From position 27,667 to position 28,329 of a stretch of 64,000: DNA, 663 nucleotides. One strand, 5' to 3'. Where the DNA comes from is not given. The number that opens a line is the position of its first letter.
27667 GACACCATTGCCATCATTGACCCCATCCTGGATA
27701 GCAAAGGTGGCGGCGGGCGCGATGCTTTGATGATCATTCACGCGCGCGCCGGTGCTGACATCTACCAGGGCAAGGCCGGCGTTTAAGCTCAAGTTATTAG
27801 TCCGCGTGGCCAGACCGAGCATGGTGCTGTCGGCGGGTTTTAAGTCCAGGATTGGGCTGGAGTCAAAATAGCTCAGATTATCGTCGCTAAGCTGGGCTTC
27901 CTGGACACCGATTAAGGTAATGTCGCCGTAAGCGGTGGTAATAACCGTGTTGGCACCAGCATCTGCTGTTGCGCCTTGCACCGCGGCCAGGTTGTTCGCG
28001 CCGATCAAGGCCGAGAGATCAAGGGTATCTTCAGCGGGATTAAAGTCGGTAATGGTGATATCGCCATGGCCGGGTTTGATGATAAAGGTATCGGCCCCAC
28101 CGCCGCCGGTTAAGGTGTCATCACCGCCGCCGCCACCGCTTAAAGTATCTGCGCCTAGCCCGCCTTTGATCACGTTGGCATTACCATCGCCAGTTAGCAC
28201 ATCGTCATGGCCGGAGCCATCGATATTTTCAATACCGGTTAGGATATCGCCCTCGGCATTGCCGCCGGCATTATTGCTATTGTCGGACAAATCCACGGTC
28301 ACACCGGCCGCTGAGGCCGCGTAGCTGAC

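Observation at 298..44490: A single 44.2-kb ORF encoding a ~1.5-MDa (14,730 aa) secreted repeat protein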

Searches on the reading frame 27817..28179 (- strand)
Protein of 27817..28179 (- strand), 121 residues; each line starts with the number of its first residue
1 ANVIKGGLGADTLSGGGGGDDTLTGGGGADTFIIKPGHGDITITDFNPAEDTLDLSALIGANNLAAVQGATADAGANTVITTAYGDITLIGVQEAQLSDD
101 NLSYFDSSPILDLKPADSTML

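Call 78: search_protein_families(library=ncbifam, proteins=[window:27817-28179:-], max_evalue=1)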
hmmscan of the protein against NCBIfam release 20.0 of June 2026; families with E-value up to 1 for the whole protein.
window:27817-28179:- (121 aa): 8 families
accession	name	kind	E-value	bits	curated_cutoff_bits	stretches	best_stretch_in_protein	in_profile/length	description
NF052454.1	BtaGlycanEglC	equivalog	2.6e-12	46.4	700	1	2-89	110-194/459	endo-1,3-1,4-beta-glycanase EglC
NF050046.1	PueAB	exception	2.2e-09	36.3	670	1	5-102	518-613/616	polyurethane esterase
NF035945.1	Zn_serralysin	subfamily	2.4e-08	33.6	500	1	1-81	337-425/462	serralysin family metalloprotease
NF033943.0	RTX_toxin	subfamily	2.8e-06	25.8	1000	1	2-57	770-824/930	RTX family hemolysin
NF053766.1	ZapA_metallo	exception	0.00026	20.2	940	1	2-61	358-421/483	ZapA family metalloprotease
TIGR03661.1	T1SS_VCA0849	domain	0.0017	19.5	17.6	1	42-64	2-30/91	type I secretion C-terminal target domain-containing protein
NF046115.1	Ca_rpt_SMc04171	equivalog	0.0026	17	625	1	4-35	462-492/574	SMc04171 family calcium-binding repeat protein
NF033203.1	entero_EhxA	exception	0.0051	15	2000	1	4-58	804-857/997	enterohemolysin EhxA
